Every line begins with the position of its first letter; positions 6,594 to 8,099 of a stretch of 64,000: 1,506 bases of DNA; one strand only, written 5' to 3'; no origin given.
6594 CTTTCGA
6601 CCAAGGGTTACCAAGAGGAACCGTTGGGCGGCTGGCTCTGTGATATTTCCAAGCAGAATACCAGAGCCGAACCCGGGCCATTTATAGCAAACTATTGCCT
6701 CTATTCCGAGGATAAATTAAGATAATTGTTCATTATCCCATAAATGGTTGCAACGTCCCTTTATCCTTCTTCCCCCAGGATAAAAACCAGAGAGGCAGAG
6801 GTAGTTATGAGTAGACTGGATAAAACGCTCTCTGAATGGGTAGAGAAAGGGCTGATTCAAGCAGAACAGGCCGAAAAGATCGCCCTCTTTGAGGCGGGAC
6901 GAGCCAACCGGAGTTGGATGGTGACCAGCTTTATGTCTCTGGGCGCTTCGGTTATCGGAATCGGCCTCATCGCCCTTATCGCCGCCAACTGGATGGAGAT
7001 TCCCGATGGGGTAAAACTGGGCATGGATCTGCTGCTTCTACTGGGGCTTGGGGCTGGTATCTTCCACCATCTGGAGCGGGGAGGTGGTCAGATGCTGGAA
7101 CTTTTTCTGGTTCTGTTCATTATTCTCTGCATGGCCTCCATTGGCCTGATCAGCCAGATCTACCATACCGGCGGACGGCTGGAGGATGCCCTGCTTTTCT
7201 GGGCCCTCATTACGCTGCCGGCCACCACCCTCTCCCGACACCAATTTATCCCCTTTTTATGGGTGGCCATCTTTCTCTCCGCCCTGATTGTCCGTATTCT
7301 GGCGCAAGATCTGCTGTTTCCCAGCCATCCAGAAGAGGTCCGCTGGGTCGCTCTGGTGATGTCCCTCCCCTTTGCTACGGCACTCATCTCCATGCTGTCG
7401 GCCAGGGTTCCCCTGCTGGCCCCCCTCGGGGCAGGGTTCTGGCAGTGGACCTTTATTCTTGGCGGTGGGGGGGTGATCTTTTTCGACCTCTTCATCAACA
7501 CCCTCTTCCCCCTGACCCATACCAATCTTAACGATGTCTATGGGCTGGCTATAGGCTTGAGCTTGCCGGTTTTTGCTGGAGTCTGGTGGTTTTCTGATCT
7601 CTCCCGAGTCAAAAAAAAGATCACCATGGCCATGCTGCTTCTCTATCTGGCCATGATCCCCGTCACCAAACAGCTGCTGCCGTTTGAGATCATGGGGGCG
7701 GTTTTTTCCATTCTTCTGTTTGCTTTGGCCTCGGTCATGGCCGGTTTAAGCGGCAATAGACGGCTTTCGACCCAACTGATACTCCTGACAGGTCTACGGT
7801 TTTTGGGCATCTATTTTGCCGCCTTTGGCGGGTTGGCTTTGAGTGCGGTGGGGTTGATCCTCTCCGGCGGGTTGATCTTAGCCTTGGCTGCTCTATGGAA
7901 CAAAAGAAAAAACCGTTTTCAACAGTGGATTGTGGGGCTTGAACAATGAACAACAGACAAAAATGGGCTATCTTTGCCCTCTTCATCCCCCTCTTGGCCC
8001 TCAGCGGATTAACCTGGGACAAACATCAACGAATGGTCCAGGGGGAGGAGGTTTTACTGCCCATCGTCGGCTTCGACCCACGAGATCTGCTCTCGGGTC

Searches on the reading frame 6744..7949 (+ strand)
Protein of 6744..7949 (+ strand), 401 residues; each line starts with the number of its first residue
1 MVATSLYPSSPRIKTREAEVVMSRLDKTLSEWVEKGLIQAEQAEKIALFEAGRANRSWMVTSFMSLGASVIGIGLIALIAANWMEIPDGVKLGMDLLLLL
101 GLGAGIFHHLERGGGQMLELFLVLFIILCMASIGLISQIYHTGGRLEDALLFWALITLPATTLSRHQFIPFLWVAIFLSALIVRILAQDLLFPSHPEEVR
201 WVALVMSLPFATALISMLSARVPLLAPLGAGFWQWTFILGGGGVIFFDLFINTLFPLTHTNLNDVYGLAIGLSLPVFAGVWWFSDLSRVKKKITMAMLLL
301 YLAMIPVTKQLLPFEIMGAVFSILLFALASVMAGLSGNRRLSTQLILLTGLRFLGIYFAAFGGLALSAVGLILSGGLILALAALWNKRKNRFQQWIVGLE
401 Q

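Call 68: search_protein_families(library=pfam, proteins=[window:6744-7949:+], max_evalue=0.00001)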
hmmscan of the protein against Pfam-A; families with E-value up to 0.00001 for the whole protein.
window:6744-7949:+ (401 aa): 1 family
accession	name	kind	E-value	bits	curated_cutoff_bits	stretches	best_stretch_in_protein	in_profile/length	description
PF09925.14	DUF2157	-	6.6e-30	104.2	32.4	1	31-167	2-143/146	Predicted membrane protein (DUF2157)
